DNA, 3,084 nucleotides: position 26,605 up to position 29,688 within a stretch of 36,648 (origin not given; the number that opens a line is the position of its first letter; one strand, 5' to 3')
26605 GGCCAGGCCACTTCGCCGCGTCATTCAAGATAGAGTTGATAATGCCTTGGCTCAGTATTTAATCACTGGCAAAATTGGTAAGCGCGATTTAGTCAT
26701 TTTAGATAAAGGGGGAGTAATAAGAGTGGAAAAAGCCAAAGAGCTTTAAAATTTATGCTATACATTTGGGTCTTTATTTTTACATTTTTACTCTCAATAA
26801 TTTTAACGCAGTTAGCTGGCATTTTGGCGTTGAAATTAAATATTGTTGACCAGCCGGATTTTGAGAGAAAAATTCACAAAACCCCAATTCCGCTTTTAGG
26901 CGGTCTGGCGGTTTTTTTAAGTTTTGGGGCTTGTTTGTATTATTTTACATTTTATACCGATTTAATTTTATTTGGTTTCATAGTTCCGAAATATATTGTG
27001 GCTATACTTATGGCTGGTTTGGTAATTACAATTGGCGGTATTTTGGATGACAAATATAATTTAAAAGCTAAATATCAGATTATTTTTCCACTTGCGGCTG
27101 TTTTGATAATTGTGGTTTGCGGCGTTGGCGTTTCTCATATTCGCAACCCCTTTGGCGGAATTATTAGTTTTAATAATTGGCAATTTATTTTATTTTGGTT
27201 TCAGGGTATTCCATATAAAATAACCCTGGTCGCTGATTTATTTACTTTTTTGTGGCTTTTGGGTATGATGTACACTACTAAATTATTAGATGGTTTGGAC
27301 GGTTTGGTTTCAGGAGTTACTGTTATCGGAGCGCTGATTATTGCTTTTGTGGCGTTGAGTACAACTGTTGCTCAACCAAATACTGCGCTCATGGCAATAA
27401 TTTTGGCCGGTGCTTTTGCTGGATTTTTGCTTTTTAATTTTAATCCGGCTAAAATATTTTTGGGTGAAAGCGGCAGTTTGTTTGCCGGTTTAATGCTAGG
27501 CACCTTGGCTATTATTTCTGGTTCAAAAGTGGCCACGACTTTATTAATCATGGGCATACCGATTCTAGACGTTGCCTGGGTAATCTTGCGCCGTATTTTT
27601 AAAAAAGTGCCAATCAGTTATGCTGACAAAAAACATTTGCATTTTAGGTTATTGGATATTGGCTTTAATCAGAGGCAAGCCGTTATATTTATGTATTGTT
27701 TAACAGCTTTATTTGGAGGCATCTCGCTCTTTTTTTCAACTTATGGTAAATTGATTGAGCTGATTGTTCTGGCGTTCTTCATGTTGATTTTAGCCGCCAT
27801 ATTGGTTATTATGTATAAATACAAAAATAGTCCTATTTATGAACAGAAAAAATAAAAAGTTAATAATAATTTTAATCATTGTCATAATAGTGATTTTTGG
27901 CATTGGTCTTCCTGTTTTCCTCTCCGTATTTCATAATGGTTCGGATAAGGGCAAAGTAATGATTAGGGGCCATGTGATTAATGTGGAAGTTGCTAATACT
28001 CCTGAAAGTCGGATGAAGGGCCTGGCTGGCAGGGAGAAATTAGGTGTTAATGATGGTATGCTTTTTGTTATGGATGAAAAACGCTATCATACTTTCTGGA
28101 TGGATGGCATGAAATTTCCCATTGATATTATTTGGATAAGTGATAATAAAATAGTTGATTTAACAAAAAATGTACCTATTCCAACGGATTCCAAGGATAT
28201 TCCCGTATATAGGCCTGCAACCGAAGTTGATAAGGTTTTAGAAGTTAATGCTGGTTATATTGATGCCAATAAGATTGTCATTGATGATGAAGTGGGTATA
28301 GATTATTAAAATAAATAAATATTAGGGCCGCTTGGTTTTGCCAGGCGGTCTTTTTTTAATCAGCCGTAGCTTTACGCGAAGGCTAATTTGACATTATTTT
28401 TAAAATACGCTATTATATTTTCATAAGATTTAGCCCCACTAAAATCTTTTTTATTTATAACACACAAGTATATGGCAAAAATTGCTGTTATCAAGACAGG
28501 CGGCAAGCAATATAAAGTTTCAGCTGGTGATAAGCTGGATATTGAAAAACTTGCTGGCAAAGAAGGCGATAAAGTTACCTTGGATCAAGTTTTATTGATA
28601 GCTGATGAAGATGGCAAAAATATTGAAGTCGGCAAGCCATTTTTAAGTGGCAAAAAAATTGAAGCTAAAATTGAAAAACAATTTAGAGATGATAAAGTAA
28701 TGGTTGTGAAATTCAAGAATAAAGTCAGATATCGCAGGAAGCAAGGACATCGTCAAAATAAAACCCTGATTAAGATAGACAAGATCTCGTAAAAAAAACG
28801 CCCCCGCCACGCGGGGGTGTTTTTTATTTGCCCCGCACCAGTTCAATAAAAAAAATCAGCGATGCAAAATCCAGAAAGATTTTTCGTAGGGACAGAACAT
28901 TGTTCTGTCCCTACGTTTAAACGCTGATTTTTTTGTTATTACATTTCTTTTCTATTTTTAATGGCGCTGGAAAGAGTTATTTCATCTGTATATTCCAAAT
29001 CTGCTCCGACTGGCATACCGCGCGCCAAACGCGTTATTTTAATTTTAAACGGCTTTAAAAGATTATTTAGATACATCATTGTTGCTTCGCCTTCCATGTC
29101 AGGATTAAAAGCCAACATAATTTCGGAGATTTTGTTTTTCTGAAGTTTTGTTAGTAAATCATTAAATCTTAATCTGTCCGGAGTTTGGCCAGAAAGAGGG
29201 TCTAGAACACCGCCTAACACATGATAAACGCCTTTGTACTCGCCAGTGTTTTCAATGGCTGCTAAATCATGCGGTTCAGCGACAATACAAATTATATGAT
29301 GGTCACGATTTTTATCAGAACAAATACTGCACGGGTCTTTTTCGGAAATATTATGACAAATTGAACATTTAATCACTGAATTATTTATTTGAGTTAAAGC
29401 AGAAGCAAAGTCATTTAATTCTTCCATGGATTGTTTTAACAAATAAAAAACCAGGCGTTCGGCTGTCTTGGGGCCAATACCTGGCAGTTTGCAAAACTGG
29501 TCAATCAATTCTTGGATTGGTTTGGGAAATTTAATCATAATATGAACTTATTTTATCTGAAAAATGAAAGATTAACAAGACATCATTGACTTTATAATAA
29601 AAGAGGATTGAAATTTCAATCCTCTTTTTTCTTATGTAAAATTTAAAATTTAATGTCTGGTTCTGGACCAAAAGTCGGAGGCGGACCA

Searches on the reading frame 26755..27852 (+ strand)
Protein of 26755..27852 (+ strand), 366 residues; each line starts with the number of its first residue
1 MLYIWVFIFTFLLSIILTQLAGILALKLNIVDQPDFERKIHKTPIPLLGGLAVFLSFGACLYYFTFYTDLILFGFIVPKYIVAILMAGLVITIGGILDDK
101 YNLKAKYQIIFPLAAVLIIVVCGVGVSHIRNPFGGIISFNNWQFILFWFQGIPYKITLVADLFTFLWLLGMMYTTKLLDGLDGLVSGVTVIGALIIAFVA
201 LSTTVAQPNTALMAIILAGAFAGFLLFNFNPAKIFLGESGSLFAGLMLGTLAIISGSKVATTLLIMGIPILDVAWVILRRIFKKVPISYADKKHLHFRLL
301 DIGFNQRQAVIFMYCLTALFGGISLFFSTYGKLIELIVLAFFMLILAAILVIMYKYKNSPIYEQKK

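Call 26: search_protein_families(library=pfam, proteins=[window:26755-27852:+], max_evalue=0.001)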
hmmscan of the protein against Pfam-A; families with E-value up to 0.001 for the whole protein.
window:26755-27852:+ (366 aa): 1 family
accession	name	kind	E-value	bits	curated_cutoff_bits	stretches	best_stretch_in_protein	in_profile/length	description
PF00953.26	Glycos_transf_4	-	2.4e-28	99.5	27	1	82-255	2-159/160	Glycosyl transferase family 4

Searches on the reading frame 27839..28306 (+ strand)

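Call 26: search_protein_families(library=pfam, proteins=[window:27839-28306:+], max_evalue=0.001)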
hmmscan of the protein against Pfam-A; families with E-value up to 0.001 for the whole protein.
window:27839-28306:+ (156 aa): 1 family
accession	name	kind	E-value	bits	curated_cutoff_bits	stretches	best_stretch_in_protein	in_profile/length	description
PF02643.20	DUF192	-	1.7e-28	99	27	1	47-153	1-95/96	Uncharacterized ACR, COG1430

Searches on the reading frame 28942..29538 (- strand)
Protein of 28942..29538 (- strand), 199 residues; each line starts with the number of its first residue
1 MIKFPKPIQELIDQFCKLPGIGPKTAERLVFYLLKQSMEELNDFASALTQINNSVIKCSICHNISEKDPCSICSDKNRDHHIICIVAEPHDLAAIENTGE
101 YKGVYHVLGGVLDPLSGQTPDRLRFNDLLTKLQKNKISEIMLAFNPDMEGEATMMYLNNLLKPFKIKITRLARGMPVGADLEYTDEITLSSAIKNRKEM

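Call 26: search_protein_families(library=pfam, proteins=[window:28942-29538:-], max_evalue=0.001)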
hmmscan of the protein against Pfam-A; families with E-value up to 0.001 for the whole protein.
window:28942-29538:- (199 aa): 8 families
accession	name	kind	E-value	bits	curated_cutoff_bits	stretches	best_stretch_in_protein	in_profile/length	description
PF13662.12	Toprim_4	-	2.2e-22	79.5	25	1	82-172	2-85/85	Toprim domain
PF21176.3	RecR_HhH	-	2.8e-15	56.3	27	1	8-50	1-43/45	RecR, helix-hairpin-helix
PF21175.2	RecR_C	-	1.2e-11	44.3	22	1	174-197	1-24/24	RecR, C-terminal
PF01751.28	Toprim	-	6.2e-11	42.8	23.1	1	83-170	2-95/96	Toprim domain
PF02132.21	RecR_ZnF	-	2.3e-08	34.1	22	1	57-75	3-21/21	RecR, Cys4-zinc finger domain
PF00633.29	HHH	-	3.8e-05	23.7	24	1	12-29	10-27/30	Helix-hairpin-helix motif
PF14520.12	HHH_5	-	0.00055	20.8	27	0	12-31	34-53/57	Helix-hairpin-helix domain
PF14716.13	HHH_8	-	0.00061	20.5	30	0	3-33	39-68/73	Helix-hairpin-helix domain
